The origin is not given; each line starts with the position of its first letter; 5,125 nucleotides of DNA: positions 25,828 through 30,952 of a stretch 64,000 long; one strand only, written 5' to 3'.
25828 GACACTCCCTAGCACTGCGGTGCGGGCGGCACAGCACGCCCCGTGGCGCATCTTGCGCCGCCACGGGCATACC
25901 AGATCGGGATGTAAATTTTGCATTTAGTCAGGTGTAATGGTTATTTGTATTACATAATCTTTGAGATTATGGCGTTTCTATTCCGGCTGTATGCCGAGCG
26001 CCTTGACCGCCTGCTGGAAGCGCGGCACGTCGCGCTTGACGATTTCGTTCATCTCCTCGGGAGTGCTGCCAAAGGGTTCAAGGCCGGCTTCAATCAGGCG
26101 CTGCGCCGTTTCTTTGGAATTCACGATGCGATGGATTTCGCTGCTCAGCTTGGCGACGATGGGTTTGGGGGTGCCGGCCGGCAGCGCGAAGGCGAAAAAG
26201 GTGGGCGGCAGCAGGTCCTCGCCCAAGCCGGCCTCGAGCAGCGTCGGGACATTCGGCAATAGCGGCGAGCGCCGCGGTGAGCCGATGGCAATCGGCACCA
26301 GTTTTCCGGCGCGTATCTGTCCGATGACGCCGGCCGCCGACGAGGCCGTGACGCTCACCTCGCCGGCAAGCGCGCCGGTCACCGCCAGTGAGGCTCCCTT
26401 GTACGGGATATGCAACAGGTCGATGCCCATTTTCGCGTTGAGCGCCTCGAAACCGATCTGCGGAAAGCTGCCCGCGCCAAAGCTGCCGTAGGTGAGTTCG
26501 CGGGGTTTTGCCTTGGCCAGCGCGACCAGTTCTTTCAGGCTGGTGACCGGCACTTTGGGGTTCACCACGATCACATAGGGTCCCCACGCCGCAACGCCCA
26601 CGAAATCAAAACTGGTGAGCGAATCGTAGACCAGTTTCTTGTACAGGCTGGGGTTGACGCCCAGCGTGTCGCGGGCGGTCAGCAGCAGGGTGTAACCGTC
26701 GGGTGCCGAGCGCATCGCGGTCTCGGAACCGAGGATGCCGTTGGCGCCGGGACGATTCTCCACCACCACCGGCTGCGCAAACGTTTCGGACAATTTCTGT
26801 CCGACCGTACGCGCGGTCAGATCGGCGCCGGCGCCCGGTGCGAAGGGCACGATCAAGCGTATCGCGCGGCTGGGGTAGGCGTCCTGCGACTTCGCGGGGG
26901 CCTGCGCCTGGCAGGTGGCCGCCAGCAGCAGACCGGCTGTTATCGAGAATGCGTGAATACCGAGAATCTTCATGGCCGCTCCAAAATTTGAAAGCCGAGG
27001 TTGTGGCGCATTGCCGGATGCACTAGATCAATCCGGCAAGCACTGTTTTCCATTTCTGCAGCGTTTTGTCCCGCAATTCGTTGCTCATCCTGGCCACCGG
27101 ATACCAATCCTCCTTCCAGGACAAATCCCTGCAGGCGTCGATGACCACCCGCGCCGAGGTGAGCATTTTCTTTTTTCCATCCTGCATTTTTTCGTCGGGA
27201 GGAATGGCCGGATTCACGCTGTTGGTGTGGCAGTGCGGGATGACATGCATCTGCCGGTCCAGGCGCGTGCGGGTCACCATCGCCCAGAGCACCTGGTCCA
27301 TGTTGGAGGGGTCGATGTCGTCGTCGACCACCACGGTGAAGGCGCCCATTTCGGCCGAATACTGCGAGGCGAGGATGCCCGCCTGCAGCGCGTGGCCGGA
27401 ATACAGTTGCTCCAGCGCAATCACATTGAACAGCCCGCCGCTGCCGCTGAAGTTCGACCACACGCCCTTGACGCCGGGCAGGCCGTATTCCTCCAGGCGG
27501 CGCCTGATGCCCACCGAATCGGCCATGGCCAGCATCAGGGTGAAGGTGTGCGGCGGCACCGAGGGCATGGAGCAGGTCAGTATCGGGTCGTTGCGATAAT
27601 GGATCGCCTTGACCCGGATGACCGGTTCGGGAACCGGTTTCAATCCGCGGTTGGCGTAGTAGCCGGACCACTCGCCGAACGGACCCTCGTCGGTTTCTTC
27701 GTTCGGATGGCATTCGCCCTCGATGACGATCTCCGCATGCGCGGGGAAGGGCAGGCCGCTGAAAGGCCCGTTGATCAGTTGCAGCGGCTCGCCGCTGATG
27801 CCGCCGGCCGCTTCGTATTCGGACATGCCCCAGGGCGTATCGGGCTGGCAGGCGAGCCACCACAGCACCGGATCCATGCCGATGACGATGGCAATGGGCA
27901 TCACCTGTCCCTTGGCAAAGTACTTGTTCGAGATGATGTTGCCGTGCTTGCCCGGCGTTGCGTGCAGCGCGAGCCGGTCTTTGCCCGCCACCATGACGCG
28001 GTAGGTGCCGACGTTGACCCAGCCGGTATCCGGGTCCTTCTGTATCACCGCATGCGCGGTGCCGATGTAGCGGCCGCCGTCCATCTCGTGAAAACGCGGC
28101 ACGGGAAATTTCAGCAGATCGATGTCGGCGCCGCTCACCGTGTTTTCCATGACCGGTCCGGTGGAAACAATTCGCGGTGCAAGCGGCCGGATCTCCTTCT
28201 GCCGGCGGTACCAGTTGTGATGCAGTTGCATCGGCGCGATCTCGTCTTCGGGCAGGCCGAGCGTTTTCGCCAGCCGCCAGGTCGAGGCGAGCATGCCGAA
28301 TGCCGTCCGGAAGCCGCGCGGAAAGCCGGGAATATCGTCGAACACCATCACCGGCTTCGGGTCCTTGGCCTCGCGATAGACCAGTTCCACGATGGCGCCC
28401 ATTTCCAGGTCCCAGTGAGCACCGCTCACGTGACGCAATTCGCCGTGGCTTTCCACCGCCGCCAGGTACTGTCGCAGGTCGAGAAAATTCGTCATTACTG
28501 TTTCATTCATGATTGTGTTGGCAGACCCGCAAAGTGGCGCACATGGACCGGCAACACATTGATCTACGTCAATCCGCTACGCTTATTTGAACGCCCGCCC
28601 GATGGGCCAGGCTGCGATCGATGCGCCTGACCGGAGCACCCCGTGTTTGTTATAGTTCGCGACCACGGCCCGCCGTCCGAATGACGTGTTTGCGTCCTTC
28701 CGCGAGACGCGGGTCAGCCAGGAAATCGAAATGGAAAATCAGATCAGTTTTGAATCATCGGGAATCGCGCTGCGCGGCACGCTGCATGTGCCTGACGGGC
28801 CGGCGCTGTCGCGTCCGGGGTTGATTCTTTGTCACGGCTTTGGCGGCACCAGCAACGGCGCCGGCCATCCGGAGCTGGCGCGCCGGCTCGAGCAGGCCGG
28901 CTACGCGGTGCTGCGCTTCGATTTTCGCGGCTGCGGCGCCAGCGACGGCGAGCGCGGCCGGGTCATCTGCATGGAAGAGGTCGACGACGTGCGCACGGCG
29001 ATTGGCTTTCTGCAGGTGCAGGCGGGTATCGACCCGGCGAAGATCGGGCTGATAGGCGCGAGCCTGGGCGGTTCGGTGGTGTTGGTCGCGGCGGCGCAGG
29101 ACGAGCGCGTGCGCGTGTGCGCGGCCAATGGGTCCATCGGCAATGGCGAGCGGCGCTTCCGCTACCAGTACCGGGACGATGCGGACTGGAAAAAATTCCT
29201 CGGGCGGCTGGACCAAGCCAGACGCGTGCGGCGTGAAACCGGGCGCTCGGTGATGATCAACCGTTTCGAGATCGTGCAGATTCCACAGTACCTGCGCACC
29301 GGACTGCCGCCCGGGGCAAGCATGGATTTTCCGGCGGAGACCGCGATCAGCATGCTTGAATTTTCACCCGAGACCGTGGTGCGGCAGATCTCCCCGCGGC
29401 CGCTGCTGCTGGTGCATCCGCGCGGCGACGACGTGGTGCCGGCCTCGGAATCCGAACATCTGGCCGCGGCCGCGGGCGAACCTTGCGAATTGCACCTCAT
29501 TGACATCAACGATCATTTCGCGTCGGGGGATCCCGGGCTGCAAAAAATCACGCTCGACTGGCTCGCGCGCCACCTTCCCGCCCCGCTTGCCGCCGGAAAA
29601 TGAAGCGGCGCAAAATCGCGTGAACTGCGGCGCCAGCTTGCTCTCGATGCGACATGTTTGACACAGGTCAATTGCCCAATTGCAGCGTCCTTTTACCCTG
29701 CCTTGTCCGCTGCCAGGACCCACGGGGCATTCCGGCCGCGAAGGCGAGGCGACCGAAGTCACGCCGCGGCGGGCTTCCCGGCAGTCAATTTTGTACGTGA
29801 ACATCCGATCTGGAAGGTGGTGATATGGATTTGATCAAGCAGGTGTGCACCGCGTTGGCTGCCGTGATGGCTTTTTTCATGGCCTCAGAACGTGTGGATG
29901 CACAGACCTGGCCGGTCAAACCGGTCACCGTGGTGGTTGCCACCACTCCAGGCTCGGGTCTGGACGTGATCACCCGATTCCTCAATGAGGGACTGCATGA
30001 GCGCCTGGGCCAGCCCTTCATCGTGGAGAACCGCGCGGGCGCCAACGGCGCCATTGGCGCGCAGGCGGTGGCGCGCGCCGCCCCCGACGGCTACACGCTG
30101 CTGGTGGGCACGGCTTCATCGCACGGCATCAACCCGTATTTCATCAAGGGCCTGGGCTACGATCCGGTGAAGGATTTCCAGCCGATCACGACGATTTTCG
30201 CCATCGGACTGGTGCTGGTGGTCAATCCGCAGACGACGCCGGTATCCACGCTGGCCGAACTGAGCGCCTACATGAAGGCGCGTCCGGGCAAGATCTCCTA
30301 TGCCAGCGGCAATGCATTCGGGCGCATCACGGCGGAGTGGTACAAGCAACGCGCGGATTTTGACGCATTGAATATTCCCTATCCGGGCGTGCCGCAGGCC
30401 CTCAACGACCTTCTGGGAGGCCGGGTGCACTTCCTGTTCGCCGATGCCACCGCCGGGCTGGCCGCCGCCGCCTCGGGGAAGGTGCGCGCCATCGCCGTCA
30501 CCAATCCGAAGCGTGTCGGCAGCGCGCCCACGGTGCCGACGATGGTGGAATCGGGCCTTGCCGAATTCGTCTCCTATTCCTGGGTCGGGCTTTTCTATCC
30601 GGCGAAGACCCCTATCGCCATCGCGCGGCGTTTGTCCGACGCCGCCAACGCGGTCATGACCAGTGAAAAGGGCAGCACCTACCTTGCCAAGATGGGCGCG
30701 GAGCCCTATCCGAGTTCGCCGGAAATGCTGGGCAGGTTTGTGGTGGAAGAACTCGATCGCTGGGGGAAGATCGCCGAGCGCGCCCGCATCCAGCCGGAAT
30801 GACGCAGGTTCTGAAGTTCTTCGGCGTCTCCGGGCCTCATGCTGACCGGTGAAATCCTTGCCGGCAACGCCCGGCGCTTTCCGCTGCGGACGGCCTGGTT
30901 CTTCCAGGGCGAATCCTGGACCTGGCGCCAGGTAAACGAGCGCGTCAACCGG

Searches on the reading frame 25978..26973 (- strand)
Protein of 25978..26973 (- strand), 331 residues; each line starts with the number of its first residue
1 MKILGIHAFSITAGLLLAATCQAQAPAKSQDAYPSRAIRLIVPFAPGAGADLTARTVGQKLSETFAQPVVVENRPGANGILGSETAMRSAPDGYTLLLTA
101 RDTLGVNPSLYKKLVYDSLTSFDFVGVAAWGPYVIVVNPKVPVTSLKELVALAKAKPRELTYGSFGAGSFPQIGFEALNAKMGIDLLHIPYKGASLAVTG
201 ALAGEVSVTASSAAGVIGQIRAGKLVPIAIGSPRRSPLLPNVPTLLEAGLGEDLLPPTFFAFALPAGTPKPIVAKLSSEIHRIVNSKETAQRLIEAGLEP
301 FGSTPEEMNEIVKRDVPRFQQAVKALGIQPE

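Call 40: search_protein_families(library=pfam, proteins=[window:25978-26973:-], max_evalue=0.00001)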
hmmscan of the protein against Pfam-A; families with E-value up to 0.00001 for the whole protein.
window:25978-26973:- (331 aa): 1 family
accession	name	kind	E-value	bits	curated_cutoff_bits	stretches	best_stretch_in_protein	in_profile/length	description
PF03401.19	TctC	-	1.6e-58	198.8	27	1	54-327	2-273/274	Tripartite tricarboxylate transporter family receptor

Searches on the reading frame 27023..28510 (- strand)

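Call 69: search_protein_families(library=pfam, proteins=[window:27023-28510:-], max_evalue=0.001)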
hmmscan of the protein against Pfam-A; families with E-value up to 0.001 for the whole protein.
window:27023-28510:- (495 aa): 3 families
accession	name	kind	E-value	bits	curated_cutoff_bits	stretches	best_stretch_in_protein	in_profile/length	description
PF01977.22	UbiD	-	9.6e-63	211.5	23.3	1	115-317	3-204/206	3-octaprenyl-4-hydroxybenzoate carboxy-lyase Rift-related domain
PF20696.2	UbiD_C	-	1.3e-19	70.8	24.2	1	328-459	5-127/127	3-octaprenyl-4-hydroxybenzoate carboxy-lyase C-terminal domain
PF20695.2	UbiD_N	-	1.5e-09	38.2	24.3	1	17-92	2-71/78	3-octaprenyl-4-hydroxybenzoate carboxy-lyase N-terminal domain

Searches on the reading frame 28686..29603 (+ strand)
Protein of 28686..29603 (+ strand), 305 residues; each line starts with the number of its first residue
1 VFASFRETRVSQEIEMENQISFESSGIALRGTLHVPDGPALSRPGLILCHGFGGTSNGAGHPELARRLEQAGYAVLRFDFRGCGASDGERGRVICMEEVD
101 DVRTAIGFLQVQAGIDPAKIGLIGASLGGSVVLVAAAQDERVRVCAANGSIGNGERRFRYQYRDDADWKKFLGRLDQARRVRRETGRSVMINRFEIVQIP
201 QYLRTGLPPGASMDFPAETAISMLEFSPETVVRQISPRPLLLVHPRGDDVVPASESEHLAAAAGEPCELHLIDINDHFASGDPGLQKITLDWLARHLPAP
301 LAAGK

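Call 40: search_protein_families(library=pfam, proteins=[window:28686-29603:+], max_evalue=0.00001)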
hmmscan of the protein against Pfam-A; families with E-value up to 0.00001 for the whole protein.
window:28686-29603:+ (305 aa): 6 families
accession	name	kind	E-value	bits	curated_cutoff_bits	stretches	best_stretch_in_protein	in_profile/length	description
PF12146.15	Hydrolase_4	-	3e-18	66.5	27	1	46-273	7-228/239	Serine aminopeptidase, S33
PF00561.26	Abhydrolase_1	-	5.2e-16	59.5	25.8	1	46-150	3-102/245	alpha/beta hydrolase fold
PF12697.13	Abhydrolase_6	-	4.4e-13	50.8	26.3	1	46-278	1-205/217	Alpha/beta hydrolase family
PF20434.5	BD-FAE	-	4.2e-09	36.7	26.8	0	44-140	14-111/215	BD-FAE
PF02129.25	Peptidase_S15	-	1.6e-08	35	23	1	68-153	47-131/262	X-Pro dipeptidyl-peptidase (S15 family)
PF00326.27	Peptidase_S9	-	2.9e-07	30.6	22.6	0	71-142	13-88/213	Prolyl oligopeptidase family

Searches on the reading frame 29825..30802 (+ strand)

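Call 40: search_protein_families(library=pfam, proteins=[window:29825-30802:+], max_evalue=0.00001)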
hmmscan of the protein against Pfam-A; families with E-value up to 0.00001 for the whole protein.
window:29825-30802:+ (325 aa): 1 family
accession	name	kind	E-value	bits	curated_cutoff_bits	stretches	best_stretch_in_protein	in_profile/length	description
PF03401.19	TctC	-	7.3e-66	222.9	27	1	49-319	1-271/274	Tripartite tricarboxylate transporter family receptor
